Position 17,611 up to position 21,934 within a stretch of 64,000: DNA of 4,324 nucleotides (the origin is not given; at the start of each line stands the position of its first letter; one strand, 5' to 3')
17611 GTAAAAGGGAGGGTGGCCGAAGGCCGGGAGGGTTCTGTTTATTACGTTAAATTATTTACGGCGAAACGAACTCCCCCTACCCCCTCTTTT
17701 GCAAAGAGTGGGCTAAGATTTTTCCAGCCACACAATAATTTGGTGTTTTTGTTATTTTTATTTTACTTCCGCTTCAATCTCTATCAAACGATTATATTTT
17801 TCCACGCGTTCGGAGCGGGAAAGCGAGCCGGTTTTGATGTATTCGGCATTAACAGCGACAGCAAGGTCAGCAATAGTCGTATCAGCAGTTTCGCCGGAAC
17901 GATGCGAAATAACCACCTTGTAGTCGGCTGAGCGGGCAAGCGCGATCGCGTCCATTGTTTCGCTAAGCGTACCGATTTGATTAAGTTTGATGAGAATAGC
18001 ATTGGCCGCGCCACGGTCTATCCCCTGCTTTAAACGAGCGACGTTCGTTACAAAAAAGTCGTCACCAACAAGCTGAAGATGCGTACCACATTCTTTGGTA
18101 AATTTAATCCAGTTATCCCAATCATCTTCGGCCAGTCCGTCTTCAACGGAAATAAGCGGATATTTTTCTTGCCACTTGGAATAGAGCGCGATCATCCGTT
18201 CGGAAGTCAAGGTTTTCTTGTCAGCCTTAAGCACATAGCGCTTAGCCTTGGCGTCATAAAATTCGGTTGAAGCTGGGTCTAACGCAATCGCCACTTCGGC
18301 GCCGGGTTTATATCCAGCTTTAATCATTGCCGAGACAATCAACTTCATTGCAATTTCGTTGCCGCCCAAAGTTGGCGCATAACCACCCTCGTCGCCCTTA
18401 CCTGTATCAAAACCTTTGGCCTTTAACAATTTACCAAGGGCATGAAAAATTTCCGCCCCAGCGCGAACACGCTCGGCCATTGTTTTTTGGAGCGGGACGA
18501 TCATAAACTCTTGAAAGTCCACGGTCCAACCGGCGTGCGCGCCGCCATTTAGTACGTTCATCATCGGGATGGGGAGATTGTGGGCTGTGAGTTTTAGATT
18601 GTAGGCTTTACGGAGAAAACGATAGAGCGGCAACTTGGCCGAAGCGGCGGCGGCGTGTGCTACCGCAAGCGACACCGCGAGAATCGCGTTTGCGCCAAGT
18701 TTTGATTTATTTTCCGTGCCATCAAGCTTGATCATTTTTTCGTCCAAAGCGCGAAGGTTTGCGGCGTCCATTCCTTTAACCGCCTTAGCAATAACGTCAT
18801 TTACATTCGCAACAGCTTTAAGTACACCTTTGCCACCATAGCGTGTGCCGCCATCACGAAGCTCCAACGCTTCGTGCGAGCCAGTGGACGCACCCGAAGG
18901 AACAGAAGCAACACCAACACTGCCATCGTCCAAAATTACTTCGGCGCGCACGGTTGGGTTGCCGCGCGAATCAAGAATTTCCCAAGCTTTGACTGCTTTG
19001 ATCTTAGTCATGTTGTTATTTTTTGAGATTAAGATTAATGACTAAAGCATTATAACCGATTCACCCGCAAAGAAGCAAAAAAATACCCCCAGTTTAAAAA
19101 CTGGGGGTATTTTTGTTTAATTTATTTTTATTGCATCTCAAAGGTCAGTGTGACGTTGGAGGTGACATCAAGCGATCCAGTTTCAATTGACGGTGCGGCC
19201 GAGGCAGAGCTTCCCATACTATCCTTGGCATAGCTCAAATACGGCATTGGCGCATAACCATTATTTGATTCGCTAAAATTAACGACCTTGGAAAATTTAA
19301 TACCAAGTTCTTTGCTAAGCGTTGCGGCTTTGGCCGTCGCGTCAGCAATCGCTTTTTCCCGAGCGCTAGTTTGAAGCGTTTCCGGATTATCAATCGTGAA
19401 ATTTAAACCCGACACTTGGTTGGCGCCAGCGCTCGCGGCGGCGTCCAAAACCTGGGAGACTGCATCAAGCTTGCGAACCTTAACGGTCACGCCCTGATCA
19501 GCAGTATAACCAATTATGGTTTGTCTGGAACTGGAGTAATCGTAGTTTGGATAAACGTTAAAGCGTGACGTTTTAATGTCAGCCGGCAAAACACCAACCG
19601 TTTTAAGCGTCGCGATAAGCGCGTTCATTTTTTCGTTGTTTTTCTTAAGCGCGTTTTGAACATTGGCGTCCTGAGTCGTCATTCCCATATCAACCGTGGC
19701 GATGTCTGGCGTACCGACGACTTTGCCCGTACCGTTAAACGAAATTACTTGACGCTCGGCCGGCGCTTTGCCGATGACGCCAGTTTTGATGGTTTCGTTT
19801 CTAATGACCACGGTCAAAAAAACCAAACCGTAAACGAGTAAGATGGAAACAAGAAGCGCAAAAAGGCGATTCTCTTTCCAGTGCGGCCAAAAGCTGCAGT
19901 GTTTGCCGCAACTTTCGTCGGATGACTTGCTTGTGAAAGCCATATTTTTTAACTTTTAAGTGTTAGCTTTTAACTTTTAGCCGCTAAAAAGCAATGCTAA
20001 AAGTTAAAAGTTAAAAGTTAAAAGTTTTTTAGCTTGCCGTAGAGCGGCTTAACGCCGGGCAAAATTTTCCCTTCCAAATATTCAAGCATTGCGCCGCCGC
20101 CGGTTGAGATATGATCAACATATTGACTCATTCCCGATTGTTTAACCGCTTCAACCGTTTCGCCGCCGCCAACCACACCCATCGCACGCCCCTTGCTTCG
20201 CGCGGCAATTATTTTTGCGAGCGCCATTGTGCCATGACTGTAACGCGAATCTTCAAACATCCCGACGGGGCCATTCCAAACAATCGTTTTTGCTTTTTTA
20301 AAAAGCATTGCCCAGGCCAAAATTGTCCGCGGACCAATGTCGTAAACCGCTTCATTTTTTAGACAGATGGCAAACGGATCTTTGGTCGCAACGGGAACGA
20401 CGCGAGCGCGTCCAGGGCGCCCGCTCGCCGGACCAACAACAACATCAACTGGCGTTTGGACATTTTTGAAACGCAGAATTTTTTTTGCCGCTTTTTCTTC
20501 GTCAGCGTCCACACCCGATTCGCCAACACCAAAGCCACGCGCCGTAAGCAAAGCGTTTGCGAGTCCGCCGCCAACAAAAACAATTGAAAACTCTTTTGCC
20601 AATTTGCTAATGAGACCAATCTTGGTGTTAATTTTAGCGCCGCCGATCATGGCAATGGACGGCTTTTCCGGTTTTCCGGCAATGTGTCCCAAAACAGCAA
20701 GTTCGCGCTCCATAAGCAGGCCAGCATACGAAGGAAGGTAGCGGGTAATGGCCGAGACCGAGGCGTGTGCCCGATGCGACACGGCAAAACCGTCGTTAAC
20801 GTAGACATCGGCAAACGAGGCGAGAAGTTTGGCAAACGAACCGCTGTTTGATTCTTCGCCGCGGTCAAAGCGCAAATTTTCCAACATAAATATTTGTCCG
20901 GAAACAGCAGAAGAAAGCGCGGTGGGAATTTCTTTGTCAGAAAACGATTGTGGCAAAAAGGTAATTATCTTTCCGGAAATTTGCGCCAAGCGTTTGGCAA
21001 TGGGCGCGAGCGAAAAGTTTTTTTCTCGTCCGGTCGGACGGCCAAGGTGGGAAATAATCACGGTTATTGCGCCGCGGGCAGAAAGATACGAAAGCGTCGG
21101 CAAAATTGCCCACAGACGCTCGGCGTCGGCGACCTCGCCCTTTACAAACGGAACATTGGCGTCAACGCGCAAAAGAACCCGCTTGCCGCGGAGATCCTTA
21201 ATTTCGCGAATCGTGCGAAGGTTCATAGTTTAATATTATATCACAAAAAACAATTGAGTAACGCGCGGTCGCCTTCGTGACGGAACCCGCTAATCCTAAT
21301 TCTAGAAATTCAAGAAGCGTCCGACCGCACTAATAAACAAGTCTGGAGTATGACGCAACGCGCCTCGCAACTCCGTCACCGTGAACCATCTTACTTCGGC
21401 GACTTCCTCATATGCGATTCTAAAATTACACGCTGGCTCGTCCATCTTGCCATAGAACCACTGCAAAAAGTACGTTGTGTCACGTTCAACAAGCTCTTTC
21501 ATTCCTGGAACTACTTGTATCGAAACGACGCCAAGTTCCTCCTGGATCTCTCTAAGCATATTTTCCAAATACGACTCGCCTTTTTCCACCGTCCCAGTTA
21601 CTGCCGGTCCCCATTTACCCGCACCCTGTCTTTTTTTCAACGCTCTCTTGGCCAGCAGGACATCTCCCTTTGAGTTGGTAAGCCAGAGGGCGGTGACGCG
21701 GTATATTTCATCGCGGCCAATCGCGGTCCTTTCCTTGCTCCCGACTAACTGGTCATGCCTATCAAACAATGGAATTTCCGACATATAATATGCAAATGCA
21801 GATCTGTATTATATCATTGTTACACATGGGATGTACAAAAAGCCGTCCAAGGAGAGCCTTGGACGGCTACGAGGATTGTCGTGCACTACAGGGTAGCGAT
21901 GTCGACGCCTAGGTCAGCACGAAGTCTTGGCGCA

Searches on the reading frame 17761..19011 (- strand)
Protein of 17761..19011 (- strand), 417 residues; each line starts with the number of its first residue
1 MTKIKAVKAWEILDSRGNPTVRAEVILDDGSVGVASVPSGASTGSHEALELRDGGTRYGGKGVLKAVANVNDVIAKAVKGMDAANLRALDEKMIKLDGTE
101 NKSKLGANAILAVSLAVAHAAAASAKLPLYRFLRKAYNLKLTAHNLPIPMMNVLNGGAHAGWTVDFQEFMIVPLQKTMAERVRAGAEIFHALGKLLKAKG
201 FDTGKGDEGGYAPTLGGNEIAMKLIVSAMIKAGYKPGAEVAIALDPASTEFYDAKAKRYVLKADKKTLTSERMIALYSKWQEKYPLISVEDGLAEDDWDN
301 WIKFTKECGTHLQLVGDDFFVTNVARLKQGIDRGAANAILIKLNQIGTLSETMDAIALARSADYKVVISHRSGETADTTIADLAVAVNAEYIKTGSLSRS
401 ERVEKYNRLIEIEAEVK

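Call 39: find_related_loci(query=window:17761-19011:-, collection=genome_contigs, flank=10000)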
Query window:17761-19011:- (417 aa) in genome_contigs; peptide patterns used: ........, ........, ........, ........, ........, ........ (x = any residue, [..] = any of these).
599 stretches matched a pattern (row limit reached: there are more); 596 encode a relative of the query (tblastn E <= 1e-3); the best 80 are kept; 80 distinct loci.
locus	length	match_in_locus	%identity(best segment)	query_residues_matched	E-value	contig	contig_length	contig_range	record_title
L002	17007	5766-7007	61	3-417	1e-161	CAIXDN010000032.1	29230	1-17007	Candidatus Uhrbacteria bacterium isolate Kiruna3_bin-2585 genome assembly, contig: bin-2585:32/81, whole genome shotgun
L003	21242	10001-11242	59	1-416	1e-159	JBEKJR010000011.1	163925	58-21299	MAG: Terracidiphilus sp. isolate SPRUCE 328 SPRUCE_328_11, whole genome shotgun sequence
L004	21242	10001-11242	59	1-416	2e-158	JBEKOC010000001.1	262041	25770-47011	MAG: Terracidiphilus sp. isolate SPRUCE 431 SPRUCE_431_1, whole genome shotgun sequence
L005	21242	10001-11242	59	1-416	3e-158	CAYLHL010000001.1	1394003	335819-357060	MAG TPA_asm: uncultured Terracidiphilus sp. isolate binchicken_co3_498 genome assembly, contig: NODE_2_length_1394003_co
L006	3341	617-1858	59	1-416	3e-165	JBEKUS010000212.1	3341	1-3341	MAG: Terracidiphilus sp. isolate SPRUCE 587 SPRUCE_587_212, whole genome shotgun sequence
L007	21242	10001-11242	58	1-416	2e-157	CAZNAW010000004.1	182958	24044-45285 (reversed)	MAG TPA_asm: uncultured Terracidiphilus sp. isolate binchicken_co3_243 genome assembly, contig: NODE_109_length_182958_c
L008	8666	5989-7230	58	1-416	3e-157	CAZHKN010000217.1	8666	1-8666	MAG TPA_asm: uncultured Terracidiphilus sp. isolate binchicken_co162_64 genome assembly, contig: NODE_20922_length_8666_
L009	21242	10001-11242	58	1-416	4e-157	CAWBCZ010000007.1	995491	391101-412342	MAG: uncultured Acidobacteriaceae bacterium isolate MFD00731.bin.1.270 genome assembly, contig: contig_29138, whole geno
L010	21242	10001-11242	58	1-416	7e-157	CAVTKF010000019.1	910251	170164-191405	MAG: uncultured Acidobacteriaceae bacterium isolate MFD05521.bin.1.278 genome assembly, contig: contig_52466, whole geno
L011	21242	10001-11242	57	1-416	5e-157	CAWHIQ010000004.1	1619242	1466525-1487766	MAG: uncultured Acidobacteriaceae bacterium isolate MFD01716.bin.1.135 genome assembly, contig: contig_35486, whole geno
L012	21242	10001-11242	58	1-416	3e-156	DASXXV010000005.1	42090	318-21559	MAG TPA_asm: Terracidiphilus sp. isolate SMAG_U4807 k141_1712283, whole genome shotgun sequence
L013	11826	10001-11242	58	1-416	2e-156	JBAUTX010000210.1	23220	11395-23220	MAG: Terracidiphilus sp. isolate MFD01873_ilm_asm_bin4 k127_10704, whole genome shotgun sequence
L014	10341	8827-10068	58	1-416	5e-156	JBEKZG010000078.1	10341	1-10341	MAG: Terracidiphilus sp. isolate SPRUCE 693 SPRUCE_693_78, whole genome shotgun sequence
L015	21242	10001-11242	58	1-416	2e-155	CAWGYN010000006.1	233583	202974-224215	MAG: uncultured Acidobacteriota bacterium isolate MFD02248.bin.2.102 genome assembly, contig: contig_34550, whole genome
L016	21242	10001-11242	58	1-416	2e-155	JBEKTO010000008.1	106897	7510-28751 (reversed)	MAG: Terracidiphilus sp. isolate SPRUCE 55 SPRUCE_55_8, whole genome shotgun sequence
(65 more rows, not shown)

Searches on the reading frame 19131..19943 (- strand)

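Call 62: search_protein_families(library=pfam, proteins=[window:19131-19943:-], max_evalue=0.00001)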
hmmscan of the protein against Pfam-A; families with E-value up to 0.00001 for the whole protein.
window:19131-19943:- (271 aa): 1 family
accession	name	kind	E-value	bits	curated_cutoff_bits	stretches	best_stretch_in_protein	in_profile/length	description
PF04402.19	SIMPL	-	9e-53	180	25.2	1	67-268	1-205/205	Protein of unknown function (DUF541)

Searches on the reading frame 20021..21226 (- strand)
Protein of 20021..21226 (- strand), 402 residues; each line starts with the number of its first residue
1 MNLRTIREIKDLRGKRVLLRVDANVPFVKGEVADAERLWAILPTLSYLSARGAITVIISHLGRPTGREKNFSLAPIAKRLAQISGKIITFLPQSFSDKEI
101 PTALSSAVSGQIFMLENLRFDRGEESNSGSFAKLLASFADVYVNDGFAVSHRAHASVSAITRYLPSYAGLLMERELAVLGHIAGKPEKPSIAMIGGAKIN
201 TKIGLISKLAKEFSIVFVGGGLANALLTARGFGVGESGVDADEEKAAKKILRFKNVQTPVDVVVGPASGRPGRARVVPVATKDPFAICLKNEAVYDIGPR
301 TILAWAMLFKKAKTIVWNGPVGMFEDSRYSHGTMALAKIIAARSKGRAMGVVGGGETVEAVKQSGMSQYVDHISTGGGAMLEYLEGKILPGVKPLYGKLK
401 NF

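Call 12: search_protein_families(library=pfam, proteins=[window:20021-21226:-], max_evalue=0.00001)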
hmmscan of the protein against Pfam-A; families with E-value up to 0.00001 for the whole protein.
window:20021-21226:- (402 aa): 1 family
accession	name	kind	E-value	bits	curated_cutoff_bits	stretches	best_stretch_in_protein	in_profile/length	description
PF00162.24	PGK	-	1.3e-117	393.5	27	1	11-387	5-379/379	Phosphoglycerate kinase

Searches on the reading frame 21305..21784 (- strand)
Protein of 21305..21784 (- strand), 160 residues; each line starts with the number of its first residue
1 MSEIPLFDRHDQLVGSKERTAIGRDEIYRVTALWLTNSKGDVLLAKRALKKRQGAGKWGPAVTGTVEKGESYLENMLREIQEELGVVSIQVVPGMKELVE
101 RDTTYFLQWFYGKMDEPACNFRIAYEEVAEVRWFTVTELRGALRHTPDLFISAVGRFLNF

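Call 62: search_protein_families(library=pfam, proteins=[window:21305-21784:-], max_evalue=0.00001)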
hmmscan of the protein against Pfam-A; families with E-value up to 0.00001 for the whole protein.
window:21305-21784:- (160 aa): 1 family
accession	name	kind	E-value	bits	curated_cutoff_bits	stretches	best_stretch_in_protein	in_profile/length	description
PF00293.34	NUDIX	-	1.9e-17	64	21.1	1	30-143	6-121/134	NUDIX domain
